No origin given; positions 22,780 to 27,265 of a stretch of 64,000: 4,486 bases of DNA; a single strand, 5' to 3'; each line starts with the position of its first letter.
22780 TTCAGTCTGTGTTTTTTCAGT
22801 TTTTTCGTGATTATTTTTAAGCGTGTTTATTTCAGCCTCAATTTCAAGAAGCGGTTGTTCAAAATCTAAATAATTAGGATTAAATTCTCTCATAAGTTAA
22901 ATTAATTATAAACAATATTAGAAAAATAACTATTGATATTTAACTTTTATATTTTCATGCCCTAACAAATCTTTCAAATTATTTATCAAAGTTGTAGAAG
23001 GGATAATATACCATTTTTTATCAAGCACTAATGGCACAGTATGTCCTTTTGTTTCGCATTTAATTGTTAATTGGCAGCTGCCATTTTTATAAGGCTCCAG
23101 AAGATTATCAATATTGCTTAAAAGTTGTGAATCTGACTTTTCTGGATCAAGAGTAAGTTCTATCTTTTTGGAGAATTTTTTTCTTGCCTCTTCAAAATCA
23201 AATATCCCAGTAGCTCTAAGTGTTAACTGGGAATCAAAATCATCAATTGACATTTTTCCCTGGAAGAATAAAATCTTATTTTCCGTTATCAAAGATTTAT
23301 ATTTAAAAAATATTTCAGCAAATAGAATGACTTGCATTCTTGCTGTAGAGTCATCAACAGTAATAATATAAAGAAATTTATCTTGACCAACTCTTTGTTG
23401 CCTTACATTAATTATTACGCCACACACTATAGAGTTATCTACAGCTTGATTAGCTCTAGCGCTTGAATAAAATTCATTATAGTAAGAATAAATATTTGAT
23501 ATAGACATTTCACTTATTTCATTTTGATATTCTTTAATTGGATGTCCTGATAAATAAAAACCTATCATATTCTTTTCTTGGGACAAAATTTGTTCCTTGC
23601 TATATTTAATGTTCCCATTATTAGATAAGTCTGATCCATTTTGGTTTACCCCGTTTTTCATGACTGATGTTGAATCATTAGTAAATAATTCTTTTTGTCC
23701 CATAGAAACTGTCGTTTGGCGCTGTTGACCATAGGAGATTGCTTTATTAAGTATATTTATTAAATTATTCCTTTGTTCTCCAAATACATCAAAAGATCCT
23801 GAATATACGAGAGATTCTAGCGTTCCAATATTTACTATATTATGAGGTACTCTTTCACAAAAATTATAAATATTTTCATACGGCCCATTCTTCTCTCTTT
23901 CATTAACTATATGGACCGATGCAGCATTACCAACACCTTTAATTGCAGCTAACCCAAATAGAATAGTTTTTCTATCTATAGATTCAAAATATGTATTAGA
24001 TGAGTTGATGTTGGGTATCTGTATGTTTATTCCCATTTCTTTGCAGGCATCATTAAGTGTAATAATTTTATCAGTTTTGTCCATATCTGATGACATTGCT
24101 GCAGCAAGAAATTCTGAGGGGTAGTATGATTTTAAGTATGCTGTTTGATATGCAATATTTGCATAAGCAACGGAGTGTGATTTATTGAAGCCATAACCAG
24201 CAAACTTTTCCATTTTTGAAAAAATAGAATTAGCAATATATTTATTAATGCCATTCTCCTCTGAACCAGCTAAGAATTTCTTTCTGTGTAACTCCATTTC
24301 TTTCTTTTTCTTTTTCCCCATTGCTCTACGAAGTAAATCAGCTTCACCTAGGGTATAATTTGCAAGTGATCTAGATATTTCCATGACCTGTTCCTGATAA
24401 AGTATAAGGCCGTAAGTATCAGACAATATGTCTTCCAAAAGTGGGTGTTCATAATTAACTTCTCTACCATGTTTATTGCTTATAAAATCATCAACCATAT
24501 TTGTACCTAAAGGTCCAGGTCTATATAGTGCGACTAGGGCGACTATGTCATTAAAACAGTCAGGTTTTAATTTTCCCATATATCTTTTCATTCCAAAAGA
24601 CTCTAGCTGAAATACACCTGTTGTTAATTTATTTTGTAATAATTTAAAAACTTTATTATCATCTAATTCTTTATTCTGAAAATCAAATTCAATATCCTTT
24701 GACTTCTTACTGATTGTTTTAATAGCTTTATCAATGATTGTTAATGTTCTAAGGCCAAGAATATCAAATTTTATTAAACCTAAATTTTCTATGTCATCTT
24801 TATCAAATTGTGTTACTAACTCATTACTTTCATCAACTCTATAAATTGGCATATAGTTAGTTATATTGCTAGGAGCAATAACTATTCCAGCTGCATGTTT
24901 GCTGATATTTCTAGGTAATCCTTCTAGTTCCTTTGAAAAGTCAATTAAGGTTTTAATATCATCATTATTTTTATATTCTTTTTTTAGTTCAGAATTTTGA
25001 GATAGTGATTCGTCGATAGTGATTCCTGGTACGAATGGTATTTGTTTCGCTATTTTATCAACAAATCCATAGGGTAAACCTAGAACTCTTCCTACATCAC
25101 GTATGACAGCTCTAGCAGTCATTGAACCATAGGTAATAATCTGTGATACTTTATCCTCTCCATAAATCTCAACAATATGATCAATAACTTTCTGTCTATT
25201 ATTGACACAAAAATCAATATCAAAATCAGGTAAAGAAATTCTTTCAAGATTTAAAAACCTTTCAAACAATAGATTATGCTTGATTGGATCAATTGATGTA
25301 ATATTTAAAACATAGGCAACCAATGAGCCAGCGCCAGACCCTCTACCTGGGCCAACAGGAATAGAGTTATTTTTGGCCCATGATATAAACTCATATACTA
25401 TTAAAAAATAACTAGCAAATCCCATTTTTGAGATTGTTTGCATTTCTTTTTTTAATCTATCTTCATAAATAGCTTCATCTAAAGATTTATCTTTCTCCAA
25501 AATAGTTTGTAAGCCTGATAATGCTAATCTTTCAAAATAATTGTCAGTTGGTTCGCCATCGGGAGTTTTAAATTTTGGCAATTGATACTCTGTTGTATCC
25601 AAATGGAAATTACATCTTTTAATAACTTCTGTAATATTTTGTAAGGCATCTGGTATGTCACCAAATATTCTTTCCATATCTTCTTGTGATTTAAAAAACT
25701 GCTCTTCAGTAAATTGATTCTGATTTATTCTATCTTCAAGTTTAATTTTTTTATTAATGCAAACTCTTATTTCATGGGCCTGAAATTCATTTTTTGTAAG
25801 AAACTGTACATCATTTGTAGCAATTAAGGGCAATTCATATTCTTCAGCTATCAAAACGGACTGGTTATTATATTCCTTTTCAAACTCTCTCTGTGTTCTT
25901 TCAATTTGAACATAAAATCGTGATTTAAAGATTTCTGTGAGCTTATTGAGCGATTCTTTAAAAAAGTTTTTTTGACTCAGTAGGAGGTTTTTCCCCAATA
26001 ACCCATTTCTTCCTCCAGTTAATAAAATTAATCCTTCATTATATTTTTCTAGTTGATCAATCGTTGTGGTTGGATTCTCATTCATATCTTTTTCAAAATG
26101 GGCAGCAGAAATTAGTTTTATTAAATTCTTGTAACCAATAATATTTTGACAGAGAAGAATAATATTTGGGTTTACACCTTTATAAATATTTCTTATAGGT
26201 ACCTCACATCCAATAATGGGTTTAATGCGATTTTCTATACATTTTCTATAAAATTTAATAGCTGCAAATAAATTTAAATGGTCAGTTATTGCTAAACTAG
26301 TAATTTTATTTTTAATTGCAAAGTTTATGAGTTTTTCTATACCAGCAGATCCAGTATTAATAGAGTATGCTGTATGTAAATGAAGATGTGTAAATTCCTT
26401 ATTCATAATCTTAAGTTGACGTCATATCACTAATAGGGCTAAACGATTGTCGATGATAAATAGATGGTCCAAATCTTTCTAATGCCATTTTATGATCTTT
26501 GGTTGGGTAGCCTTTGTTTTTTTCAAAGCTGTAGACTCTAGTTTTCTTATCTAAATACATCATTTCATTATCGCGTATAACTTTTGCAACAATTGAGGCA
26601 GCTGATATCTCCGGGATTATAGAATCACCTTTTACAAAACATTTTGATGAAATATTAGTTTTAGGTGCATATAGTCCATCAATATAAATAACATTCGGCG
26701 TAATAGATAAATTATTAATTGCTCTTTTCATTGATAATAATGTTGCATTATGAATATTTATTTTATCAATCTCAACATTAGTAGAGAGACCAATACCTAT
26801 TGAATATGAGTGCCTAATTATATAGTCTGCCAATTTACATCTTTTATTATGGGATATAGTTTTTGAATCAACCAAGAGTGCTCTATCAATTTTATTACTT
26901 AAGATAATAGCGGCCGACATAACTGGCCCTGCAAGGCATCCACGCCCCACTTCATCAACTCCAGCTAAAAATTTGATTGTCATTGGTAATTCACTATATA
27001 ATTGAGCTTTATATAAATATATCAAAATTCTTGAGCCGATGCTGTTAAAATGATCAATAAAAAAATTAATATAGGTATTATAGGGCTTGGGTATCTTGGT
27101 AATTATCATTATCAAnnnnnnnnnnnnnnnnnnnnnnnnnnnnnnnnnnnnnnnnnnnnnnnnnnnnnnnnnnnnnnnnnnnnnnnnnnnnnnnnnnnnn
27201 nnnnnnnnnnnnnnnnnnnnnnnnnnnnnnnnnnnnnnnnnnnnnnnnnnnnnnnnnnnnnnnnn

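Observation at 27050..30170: Oxidoreductase and aminotransferase pair wedged between rnhB and lpxB predicts a GlcN3N-type (2,3-diamino) lipid A, and the cassette is locally inverted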

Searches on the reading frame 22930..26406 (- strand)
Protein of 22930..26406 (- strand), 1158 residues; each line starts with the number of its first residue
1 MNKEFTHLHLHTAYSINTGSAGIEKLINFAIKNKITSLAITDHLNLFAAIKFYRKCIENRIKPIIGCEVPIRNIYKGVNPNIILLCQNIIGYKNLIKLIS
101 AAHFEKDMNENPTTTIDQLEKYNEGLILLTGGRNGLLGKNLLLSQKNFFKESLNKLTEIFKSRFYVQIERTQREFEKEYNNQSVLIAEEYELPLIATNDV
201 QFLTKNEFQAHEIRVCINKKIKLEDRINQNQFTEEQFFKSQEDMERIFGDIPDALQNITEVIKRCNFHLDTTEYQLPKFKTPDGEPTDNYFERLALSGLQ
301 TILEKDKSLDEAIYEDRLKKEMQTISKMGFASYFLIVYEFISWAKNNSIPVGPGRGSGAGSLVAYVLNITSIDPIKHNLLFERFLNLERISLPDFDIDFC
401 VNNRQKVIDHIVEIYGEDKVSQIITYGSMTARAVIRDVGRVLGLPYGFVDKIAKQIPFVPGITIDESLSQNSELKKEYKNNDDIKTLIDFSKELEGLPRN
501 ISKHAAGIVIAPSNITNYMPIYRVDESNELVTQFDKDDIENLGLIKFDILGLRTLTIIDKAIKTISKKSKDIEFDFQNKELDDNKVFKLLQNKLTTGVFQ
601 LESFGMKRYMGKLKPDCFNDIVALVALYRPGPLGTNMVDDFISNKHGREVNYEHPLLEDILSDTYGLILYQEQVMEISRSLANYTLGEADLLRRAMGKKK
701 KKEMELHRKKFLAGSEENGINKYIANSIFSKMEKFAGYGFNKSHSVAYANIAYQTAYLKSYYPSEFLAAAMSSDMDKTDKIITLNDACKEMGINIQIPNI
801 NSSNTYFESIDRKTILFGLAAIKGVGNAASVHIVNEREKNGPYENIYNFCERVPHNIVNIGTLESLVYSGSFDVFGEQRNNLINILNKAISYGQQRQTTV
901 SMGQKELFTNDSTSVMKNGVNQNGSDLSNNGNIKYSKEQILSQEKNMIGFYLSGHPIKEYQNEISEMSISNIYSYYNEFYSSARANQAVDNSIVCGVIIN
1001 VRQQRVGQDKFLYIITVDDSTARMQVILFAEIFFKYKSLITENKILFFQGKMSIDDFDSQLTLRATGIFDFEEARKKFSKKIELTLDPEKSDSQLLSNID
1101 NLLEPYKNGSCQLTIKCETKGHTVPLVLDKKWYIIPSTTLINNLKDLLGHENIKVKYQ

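Call 3: search_protein_families(library=pfam, proteins=[window:22930-26406:-])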
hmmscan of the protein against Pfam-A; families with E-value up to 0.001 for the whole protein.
window:22930-26406:- (1158 aa): 6 families
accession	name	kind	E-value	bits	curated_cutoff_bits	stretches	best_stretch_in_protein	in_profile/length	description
PF07733.18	DNA_pol3_alpha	-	4.7e-101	338.2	23.9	1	290-551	2-260/260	Bacterial DNA polymerase III alpha NTPase domain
PF17657.6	DNA_pol3_finger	-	1.6e-62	210.1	22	1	554-719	1-166/166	Bacterial DNA polymerase III alpha subunit finger domain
PF02811.25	PHP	-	9.1e-39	133.9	26.4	1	7-170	1-163/164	PHP domain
PF14579.12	HHH_6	-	1.8e-24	86.2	25.6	1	792-881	1-89/90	Helix-hairpin-helix motif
PF01336.31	tRNA_anti-codon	-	1.1e-06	28.9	27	1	994-1068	3-72/75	OB-fold nucleic acid binding domain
PF20914.2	DNA_pol_IIIA_C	-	2.1e-05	24.7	22.5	1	1099-1149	2-52/52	DNA polymerase III subunit alpha, C-terminal domain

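Call 4: search_protein_families(library=ncbifam, proteins=[window:22930-26406:-])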
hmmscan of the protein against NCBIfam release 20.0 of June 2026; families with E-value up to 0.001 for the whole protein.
window:22930-26406:- (1158 aa): 13 families
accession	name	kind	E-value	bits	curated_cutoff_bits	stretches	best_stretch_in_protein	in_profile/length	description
NF004226.0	PRK05673.1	equivalog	0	1332.2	1002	1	2-1155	3-1145/1146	DNA polymerase III subunit alpha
NF005298.0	PRK06826.1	equivalog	0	1164.6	1260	1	2-1156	2-1151/1151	DNA polymerase III subunit alpha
TIGR00594.1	polc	superfamily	0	1150.7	434.35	1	5-1029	1-1022/1022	DNA polymerase III subunit alpha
NF005617.0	PRK07374.1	equivalog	8.2e-262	871.8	1653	1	5-1063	3-1074/1170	DNA polymerase III subunit alpha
NF005377.0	PRK06920.1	equivalog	1.6e-254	847.5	1806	1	4-1156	2-1107/1108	DNA polymerase III subunit alpha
NF005516.0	PRK07135.1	equivalog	1.7e-204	681.9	1084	2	220-977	162-905/974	DNA polymerase III DnaE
NF004550.0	PRK05898.1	equivalog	2.6e-190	635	1182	2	179-1024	121-934/971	DNA polymerase III subunit alpha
NF005582.0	PRK07279.1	equivalog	8.8e-190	633.2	1279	1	5-1144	2-1023/1033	DNA polymerase III subunit alpha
NF004225.0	PRK05672.1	subfamily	5.9e-187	623.9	939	1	3-1055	4-1018/1047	error-prone DNA polymerase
NF007079.0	PRK09532.1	equivalog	2e-182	608.6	1525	1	5-746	3-782/876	DNA polymerase III subunit alpha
NF005616.0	PRK07373.1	equivalog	8.6e-61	205.8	646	1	736-1062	34-353/449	DNA polymerase III subunit alpha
NF001688.0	PRK00448.1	equivalog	3.2e-45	154.2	873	4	80-376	615-914/1445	PolC-type DNA polymerase III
TIGR01405.1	polC_Gram_pos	equivalog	1.3e-38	132.4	1043.45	3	80-375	381-678/1211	DNA polymerase III subunit alpha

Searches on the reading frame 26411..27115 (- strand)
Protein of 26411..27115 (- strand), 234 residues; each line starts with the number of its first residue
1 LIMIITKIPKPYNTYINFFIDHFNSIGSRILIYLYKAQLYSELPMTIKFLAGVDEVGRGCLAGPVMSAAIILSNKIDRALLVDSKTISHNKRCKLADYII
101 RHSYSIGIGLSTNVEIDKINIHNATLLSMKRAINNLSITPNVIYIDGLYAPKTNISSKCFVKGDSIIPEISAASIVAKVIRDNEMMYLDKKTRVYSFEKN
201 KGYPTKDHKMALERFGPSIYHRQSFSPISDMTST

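Call 3: search_protein_families(library=pfam, proteins=[window:26411-27115:-])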
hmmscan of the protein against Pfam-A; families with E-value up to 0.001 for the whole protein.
window:26411-27115:- (234 aa): 1 family
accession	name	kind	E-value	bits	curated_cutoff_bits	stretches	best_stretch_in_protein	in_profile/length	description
PF01351.25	RNase_HII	-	1.3e-34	120.3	25.8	1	51-226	1-197/199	Ribonuclease HII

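Call 4: search_protein_families(library=ncbifam, proteins=[window:26411-27115:-])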
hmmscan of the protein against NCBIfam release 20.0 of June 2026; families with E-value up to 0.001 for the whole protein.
window:26411-27115:- (234 aa): 9 families
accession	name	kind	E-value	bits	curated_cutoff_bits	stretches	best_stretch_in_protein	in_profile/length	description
NF000596.1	PRK00015.1-4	equivalog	1.3e-63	214.2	251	1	50-232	2-184/186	ribonuclease HII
NF000595.1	PRK00015.1-3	equivalog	2.6e-62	210.2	167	1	49-230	3-186/188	ribonuclease HII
NF000594.1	PRK00015.1-1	equivalog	2.1e-61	207.7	243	1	46-231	67-251/251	ribonuclease HII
NF010537.0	PRK13925.1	equivalog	1.3e-56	191.5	252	1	48-229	10-196/200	ribonuclease HII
NF000598.1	PRK00015.2-2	equivalog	3.8e-43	147.5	273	1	47-226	19-201/203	ribonuclease HII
NF010538.0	PRK13926.1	equivalog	3.3e-42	145.1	285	1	50-230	24-203/213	ribonuclease HII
NF000600.1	PRK00015.2-4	equivalog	3.6e-39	134.5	364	1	50-227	30-209/212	ribonuclease HII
NF011119.0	PRK14550.1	equivalog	4.2e-26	92.2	350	1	51-226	3-186/204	ribonuclease HII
TIGR00729.1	TIGR00729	equivalog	2.8e-16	60.2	123.3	1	51-204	2-172/207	ribonuclease HII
